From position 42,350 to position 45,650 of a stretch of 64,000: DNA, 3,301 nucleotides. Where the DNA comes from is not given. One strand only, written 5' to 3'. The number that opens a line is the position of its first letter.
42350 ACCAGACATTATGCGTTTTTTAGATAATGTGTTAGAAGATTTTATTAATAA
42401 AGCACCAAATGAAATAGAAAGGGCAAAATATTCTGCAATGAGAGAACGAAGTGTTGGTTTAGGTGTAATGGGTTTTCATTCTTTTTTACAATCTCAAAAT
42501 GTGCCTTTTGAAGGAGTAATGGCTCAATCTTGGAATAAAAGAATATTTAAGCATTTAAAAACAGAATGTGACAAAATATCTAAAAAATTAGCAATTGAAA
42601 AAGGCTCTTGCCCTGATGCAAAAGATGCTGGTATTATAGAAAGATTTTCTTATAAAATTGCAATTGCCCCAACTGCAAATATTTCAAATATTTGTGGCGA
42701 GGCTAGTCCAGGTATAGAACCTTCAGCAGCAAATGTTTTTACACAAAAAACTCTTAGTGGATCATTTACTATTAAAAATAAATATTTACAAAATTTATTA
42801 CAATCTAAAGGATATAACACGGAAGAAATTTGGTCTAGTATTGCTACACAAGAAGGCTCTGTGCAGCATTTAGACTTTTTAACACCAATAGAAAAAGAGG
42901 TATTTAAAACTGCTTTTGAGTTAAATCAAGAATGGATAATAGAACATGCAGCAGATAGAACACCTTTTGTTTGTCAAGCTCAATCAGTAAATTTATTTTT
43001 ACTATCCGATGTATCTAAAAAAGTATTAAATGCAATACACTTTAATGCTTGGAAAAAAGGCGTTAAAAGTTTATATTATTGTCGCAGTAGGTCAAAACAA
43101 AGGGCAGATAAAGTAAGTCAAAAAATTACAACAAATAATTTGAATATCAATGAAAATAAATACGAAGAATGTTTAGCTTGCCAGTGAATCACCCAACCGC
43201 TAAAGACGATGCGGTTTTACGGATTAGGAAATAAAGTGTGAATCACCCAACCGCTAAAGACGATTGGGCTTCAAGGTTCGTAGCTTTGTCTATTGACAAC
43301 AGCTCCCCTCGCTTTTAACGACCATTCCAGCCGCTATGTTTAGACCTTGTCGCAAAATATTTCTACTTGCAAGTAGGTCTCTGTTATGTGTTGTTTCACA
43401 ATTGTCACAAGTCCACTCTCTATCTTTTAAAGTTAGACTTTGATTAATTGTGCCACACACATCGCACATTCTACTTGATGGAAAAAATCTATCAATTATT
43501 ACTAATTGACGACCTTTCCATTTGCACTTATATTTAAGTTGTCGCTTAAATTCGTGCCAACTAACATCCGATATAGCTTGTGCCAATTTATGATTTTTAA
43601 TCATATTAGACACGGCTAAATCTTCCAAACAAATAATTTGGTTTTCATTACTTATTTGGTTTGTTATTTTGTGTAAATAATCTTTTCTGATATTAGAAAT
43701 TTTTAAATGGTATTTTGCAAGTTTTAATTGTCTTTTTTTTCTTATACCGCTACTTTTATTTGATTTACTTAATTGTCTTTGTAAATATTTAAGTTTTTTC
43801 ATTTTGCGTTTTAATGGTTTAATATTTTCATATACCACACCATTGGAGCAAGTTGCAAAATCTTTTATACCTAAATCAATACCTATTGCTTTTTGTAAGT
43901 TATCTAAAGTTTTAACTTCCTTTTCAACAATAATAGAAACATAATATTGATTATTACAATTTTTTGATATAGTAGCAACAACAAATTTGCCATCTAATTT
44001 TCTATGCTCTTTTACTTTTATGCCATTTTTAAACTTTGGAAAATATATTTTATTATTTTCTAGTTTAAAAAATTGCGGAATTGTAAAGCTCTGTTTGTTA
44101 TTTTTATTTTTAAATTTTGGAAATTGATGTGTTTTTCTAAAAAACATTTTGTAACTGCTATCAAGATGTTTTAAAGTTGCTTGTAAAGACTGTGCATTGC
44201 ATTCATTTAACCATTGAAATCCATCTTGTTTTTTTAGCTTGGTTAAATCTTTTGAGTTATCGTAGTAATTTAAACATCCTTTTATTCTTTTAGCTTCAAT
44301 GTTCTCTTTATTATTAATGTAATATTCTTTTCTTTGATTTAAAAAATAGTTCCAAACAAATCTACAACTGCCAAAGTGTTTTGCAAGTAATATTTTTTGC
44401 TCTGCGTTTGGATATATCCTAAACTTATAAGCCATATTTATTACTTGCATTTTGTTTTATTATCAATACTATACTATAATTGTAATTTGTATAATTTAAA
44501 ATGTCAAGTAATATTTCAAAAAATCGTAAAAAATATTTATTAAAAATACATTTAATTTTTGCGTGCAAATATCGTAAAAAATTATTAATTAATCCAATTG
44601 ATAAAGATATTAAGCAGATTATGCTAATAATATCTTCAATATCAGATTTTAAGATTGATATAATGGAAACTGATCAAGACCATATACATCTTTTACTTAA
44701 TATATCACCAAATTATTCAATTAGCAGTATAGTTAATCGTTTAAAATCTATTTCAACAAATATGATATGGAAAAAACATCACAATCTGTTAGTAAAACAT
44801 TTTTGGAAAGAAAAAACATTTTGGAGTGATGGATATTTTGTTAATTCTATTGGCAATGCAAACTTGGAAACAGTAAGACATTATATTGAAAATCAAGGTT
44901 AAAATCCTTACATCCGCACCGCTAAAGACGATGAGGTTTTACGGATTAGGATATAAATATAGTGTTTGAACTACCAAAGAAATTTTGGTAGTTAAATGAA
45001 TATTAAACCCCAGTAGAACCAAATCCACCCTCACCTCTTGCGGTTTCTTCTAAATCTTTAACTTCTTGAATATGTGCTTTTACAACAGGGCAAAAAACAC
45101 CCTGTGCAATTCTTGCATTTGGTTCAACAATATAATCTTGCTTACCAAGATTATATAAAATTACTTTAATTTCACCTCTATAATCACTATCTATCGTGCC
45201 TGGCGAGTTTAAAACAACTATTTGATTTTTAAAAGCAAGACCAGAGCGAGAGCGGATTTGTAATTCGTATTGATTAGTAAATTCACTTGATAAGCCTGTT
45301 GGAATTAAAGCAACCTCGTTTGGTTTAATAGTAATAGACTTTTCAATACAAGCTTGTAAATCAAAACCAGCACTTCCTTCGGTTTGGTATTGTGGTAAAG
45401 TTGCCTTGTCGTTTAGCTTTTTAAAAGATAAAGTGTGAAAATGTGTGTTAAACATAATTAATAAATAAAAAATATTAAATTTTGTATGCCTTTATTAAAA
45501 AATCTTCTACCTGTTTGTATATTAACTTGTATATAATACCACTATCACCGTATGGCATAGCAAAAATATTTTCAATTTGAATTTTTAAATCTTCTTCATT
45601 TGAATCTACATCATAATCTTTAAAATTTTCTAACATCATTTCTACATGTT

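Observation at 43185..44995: IS605-type element (tnpA plus intact tnpB) inserted precisely at the RNR stop codon, with a duplicated right-end segment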

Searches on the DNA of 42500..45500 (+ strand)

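Call 5: search_rna_families(source=window, start=42500, end=45500, threshold=evalue, max_evalue=1, show_alignments=3)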
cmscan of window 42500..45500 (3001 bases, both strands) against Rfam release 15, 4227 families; matches with E-value up to 1: 0.
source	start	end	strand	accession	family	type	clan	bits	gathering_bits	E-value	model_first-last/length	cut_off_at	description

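Call 8: search_dna_similar(query=window:43150-45010:+, collection=phages, mode=distant, max_rows=30)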
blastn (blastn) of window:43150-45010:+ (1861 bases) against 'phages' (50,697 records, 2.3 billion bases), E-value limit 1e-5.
Records with a match: 36; places in all: 43; records where one place covers at least 80% of the query: 0.
Best place of each record, by identity: 60-80% 36.
By first word of the organism name: Prevotella 13; Staphylococcus 9; Helicobacter 4; Clostridium 2; Listeria 2; Microcystis 2; Klebsiella 2; Clostridioides 1; Cyanophage 1.
By host as written in the record: Prevotella sp. 13; Helicobacter pylori 4; Staphylococcus xylosus M1997-2/10 3; Clostridium botulinum type C strain C-Stockholm 2; Listeria monocytogenes 2; Microcystis aeruginosa FACHB524 2; Klebsiella pneumoniae 2; Clostridioides difficile HGP05 1; and 7 more.
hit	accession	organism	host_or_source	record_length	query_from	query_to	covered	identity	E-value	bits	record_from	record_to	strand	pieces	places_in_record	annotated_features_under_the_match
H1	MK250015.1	Prevotella phage Lak-A1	Prevotella sp.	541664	263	749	26%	64.7%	2e-12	81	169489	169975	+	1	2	record has no annotation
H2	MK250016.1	Prevotella phage Lak-A1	Prevotella sp.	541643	263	749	26%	64.7%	2e-12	81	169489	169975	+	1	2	record has no annotation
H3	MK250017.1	Prevotella phage Lak-A1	Prevotella sp.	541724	263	749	26%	64.7%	2e-12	81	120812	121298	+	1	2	record has no annotation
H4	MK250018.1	Prevotella phage Lak-A1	Prevotella sp.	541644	263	749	26%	64.7%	2e-12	81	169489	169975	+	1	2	record has no annotation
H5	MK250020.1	Prevotella phage Lak-B1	Prevotella sp.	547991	328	799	25%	65.8%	4e-15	91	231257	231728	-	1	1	record has no annotation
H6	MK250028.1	Prevotella phage Lak-B9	Prevotella sp.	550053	328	799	25%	65.8%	4e-15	91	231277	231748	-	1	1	record has no annotation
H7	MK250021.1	Prevotella phage Lak-B2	Prevotella sp.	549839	328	799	25%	65.6%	5e-14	86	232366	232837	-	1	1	record has no annotation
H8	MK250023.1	Prevotella phage Lak-B4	Prevotella sp.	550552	328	799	25%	65.6%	5e-14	86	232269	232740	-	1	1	record has no annotation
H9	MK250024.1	Prevotella phage Lak-B5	Prevotella sp.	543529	328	799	25%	65.6%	5e-14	86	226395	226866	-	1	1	record has no annotation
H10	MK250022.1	Prevotella phage Lak-B3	Prevotella sp.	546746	328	799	25%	64.9%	2e-13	84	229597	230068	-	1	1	record has no annotation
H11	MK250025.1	Prevotella phage Lak-B6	Prevotella sp.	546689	328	799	25%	64.9%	2e-13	84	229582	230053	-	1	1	record has no annotation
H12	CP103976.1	Clostridioides phage HGP05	Clostridioides difficile HGP05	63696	379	828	24%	67.9%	1e-27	131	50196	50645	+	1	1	record has no annotation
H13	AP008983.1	Clostridium phage c-st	Clostridium botulinum type C strain ...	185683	423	892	25%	64.5%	1e-9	73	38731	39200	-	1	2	putative IS transposase (OrfB)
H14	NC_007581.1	Clostridium phage c-st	Clostridium botulinum type C strain ...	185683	423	892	25%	64.5%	1e-9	73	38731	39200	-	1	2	transposase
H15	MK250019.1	Prevotella phage Lak-A2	Prevotella sp.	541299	327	634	17%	66.7%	8e-12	80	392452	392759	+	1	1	record has no annotation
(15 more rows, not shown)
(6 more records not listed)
